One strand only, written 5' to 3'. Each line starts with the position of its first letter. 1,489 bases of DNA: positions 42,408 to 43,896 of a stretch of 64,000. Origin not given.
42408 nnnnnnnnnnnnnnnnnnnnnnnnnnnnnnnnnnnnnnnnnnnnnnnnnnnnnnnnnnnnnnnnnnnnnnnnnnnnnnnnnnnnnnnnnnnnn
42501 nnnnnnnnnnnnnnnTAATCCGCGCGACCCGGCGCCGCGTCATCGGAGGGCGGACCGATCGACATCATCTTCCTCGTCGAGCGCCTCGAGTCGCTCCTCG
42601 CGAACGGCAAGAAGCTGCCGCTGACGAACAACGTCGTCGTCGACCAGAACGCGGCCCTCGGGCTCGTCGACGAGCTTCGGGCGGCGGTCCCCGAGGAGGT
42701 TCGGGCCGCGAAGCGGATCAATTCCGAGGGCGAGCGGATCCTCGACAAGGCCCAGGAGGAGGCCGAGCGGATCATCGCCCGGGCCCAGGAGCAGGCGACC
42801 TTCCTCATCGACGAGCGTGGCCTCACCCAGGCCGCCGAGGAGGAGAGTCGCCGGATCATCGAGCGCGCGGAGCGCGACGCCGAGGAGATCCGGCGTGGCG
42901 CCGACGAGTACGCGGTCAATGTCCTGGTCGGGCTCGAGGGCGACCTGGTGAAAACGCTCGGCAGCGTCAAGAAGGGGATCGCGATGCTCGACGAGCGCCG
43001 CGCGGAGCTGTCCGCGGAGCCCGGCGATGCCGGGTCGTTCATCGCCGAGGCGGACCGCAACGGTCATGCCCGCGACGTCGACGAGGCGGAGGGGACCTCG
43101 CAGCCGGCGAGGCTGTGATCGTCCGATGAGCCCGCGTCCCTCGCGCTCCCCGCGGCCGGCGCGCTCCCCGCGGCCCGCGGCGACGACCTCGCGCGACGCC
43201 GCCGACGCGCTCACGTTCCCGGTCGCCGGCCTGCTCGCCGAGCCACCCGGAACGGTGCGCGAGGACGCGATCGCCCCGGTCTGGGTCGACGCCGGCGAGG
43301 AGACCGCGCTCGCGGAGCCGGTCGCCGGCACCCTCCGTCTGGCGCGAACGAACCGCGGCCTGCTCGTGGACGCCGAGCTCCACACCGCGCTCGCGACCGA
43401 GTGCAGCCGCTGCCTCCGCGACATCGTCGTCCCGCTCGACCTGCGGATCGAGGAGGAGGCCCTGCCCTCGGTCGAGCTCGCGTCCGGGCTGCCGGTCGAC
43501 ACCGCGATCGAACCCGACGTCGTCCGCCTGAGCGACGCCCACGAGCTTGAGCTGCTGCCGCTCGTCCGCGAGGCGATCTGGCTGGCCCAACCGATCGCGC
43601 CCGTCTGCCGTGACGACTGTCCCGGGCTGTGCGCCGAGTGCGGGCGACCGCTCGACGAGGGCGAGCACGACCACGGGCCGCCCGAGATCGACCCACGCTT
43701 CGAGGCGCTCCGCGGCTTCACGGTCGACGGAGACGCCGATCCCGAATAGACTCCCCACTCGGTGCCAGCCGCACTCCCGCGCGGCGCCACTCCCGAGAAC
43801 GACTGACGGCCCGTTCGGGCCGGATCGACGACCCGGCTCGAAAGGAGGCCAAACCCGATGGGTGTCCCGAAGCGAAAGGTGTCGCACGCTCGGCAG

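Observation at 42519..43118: Hidden conserved coiled-coil gene between coaD and yceD with no canonical start codon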

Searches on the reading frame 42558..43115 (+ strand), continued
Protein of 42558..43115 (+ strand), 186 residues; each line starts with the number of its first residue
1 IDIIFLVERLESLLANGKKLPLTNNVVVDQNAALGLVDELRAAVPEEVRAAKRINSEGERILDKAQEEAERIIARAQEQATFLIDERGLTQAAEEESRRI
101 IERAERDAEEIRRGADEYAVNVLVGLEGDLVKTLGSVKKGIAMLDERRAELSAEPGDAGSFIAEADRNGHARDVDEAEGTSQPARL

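Call 55: search_solved_structures(query=A1, max_evalue=1)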
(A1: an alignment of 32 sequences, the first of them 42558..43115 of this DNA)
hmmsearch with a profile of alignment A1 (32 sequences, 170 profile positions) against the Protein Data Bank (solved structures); distinct sequences matched with E-value up to 1: 13.
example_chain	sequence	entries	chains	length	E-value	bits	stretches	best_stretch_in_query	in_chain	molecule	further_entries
4hb1_A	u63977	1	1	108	6.9e-06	28.9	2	58-110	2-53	DHP1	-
4uos_A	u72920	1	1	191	0.00045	23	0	47-100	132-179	DESIGNED HELICAL BUNDLE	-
6n2y_b2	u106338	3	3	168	0.02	17.7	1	33-120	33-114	ATP synthase subunit b | Bacillus PS3 ATP synthase subunit b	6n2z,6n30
9jc1_A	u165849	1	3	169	0.021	17.6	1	33-120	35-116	ATP synthase subunit b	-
6n2y_b1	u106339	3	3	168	0.039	16.7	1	33-136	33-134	ATP synthase subunit b | Bacillus PS3 ATP synthase subunit b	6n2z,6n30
6n2d_b2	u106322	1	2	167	0.043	16.6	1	33-136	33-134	ATP synthase subunit b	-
9jc1_B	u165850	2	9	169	0.044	16.5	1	33-136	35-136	ATP synthase subunit b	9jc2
2k6i_A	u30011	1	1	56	0.14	14.9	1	40-84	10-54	Uncharacterized protein MJ0223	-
4tql_A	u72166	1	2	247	0.18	14.5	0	38-156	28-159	Three helix bundle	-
2kk7_A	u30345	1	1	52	0.26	14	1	58-98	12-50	V-type ATP synthase subunit E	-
5uyo_A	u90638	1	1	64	0.3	13.8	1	1-42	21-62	HEEH_rd4_0097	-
1y4c_A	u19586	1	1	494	0.31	13.8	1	59-109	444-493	Maltose binding protein fused with designed helical protein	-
5jsn_B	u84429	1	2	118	0.68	12.7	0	57-161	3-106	Bcl2 inhibitor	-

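Call 56: list_cluster_members(proteins=[P0160, P0166, P0174, P0178, P0183, P0194, P0204, P0221, P0246, P0255])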
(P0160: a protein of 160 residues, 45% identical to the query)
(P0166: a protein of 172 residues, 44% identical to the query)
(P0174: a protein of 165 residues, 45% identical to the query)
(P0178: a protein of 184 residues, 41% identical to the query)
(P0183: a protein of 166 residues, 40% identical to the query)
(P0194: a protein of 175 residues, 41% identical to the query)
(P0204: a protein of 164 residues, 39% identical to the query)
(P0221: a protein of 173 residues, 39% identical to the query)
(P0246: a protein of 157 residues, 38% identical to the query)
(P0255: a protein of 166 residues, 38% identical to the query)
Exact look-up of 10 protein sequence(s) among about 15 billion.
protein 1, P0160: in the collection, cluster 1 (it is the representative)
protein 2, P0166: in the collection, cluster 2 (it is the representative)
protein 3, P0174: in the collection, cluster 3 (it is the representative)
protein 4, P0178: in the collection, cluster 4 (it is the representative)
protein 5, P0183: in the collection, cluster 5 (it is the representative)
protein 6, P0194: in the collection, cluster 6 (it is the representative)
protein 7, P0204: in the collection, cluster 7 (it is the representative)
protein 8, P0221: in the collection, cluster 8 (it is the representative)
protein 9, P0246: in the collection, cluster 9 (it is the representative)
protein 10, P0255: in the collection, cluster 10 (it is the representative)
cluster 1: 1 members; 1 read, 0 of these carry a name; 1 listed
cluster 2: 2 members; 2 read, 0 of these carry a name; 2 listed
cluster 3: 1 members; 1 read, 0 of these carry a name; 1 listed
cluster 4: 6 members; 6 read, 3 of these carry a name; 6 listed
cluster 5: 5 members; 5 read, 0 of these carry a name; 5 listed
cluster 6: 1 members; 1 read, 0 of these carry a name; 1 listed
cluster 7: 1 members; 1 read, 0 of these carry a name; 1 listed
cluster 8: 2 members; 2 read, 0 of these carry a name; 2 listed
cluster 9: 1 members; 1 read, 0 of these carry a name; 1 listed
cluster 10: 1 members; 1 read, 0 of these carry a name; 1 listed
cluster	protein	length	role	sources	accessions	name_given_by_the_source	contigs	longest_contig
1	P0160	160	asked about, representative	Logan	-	-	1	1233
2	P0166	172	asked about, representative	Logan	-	-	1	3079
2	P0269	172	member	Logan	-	-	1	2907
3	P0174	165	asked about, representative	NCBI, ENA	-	-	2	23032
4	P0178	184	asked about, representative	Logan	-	-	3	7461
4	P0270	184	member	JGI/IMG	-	hypothetical protein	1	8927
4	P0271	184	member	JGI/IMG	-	hypothetical protein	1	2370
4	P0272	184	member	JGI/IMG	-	hypothetical protein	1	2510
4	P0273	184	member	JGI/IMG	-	-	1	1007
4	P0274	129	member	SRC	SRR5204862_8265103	-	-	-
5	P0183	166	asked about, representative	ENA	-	-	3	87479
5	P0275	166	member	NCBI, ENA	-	-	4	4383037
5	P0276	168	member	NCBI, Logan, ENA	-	-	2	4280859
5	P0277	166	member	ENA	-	-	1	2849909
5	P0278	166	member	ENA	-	-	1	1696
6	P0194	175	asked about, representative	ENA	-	-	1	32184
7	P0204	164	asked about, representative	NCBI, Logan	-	-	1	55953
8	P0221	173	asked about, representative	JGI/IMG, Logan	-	-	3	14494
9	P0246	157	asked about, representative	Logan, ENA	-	-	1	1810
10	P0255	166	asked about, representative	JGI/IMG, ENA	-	-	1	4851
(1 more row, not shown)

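Call 61: predict_structure(alignment_id=A1)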
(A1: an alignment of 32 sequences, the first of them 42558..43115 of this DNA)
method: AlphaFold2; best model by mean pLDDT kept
length: 186 residues; sequences in the alignment: 32
mean_pLDDT: 87.3   pTM: 0.43
mean pLDDT of the five models: 87.3, 86.9, 86.9, 84.4, 81.9
residues with pLDDT >= 90: 144; 70-90: 8; 50-70: 19; < 50: 15
segments of 3 or more residues with pLDDT < 50: 157-159, 161-171
pLDDT, mean of each block of 10 residues (from residue 1): 89 94 92 95 93 97 98 97 93 95 98 98 98 98 95 61 46 52 60
secondary structure, 60 per line:
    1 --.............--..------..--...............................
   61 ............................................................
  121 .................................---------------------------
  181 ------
elements in order: H3-15 H30-153

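Call 63: fold_search(model_id=the predicted structure, library=pdb)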
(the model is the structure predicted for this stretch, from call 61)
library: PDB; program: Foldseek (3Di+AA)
matches with E <= 10: 21; with E <= 0.001: 0
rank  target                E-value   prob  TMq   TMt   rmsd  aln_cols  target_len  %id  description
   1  9nm2_MODEL_1_A        3.0e+00  0.07  0.13  0.24   8.4        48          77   19  Dimeric Structure of full-length CrgA, a Cell Division Protein from Mycobacterium tuberculosis, in Lipid Bilay (released 2025-04-02)
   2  6wa9_M                3.5e+00  0.54  0.24  0.64   1.7        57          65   14  Structure of the Chlamydia pneumoniae CdsV and CdsO protein complex (released 2020-09-30)
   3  7d3u_C                4.6e+00  0.11  0.16  0.21   5.0        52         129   17  Structure of Mrp complex from Dietzia sp. DQ12-45-1b (released 2020-12-09)
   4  2r9i                  5.0e+00  0.04  0.12  0.26   8.3        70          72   21  Crystal structure of putative phage capsid protein domain from Corynebacterium diphtheriae (released 2007-12-18)
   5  5j0k_A                6.1e+00  0.28  0.20  0.48   2.0        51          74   20  De novo design of protein homo-oligomers with modular hydrogen bond network-mediated specificity (released 2016-05-25)
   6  5fpo                  6.1e+00  0.09  0.19  0.12   4.3        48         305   23  Structure of Bacterial DNA Ligase with small-molecule ligand 1H- indazol-7-amine (AT4213) in an alternate binding site. (released 2015-12-23)
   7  8p8v_Q                6.6e+00  0.07  0.15  0.32   7.5        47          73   21  Mycoplasma pneumoniae di-ribosome in chloramphenicol-treated cells (leading 70S) (released 2024-11-20)
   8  1fxk_A                7.6e+00  0.08  0.21  0.31   9.0        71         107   22  CRYSTAL STRUCTURE OF ARCHAEAL PREFOLDIN (GIMC). (released 2000-12-06)
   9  8zr6                  7.6e+00  0.05  0.09  0.06   9.3        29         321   24  Arabidopsis Carboxyl esterase CXE15 E271Q mutant (released 2025-06-04)
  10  8zrf                  7.6e+00  0.04  0.09  0.06   9.2        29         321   24  Arabidopsis Carboxylesterase CXE15 (released 2025-06-04)
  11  9igx_L                7.6e+00  0.04  0.09  0.04  14.8        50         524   14  Ku70/80 bound to 153 bp nucleosome (released 2026-01-14)
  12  2esn_D                7.6e+00  0.03  0.13  0.09   5.9        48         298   23  The crystal structure of probable transcriptional regulator PA0477 from Pseudomonas aeruginosa (released 2005-11-01)
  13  5tw9_B                8.1e+00  0.09  0.17  0.43   3.9        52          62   17  1.50 Angstrom Crystal Structure of C-terminal Fragment (residues 322-384) of Iron Uptake System Component EfeO from Ye (released 2016-11-30)
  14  3n24_A                8.1e+00  0.05  0.13  0.20   5.6        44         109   18  The crystal structure of a two-component sensor domain (3rd form) from Pseudomonas aeruginosa PA01 (released 2010-06-02)
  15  5f5p_A                8.1e+00  0.05  0.16  0.17   5.1        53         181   19  Molecular Basis for Shroom2 Recognition by Rock1 (released 2016-10-19)
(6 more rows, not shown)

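Call 65: find_related_loci(query=A2, collection=metagenome_contigs, flank=600)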
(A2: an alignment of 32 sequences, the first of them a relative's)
Query A2 (166 aa) in metagenome_contigs; peptide patterns used: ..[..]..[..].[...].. (x = any residue, [..] = any of these).
600 stretches matched a pattern (row limit reached: there are more); 526 encode a relative of the query (tblastn E <= 1e-3); the best 80 are kept; 80 distinct loci.
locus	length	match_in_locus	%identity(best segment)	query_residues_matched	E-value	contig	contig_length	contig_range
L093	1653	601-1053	62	1-151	3e-58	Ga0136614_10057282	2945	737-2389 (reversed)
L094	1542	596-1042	64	1-149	6e-59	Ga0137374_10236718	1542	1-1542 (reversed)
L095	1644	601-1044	63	1-148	1e-56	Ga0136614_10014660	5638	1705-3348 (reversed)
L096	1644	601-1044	63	1-148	1e-56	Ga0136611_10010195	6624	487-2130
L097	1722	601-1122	55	1-165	5e-54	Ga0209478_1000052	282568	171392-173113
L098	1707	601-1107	56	1-165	1e-49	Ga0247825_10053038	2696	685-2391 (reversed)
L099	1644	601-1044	50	1-150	4e-43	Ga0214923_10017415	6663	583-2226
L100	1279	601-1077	43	1-159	9e-43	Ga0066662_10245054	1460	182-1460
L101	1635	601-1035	49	1-145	5e-42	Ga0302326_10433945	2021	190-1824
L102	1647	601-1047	49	1-150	1e-40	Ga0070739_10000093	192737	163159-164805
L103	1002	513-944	46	1-144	2e-42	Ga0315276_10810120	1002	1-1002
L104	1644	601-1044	47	1-148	2e-40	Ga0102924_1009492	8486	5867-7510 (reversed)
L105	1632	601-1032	47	1-144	4e-40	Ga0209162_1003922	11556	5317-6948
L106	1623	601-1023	47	1-141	8e-40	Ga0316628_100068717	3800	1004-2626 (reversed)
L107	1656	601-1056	46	1-145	2e-39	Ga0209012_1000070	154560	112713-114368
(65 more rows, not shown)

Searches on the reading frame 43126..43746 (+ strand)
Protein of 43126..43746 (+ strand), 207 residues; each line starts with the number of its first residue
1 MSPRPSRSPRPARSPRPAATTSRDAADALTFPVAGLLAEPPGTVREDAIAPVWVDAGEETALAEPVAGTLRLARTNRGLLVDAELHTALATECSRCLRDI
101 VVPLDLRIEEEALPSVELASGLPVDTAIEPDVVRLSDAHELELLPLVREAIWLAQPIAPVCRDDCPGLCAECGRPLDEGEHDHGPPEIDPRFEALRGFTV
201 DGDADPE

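Call 5: search_protein_families(library=pfam, proteins=[window:43126-43746:+], max_evalue=0.1)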
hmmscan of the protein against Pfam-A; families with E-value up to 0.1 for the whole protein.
window:43126-43746:+ (207 aa): 1 family
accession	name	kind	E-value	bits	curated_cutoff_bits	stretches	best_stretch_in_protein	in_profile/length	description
PF02620.22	YceD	-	3.9e-21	75.8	33.2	1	81-198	1-118/119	Large ribosomal RNA subunit accumulation protein YceD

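Call 6: search_protein_families(library=ncbifam, proteins=[window:43126-43746:+], max_evalue=0.1)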
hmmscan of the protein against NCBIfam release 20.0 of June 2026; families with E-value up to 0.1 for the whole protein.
window:43126-43746:+ (207 aa): 0 families
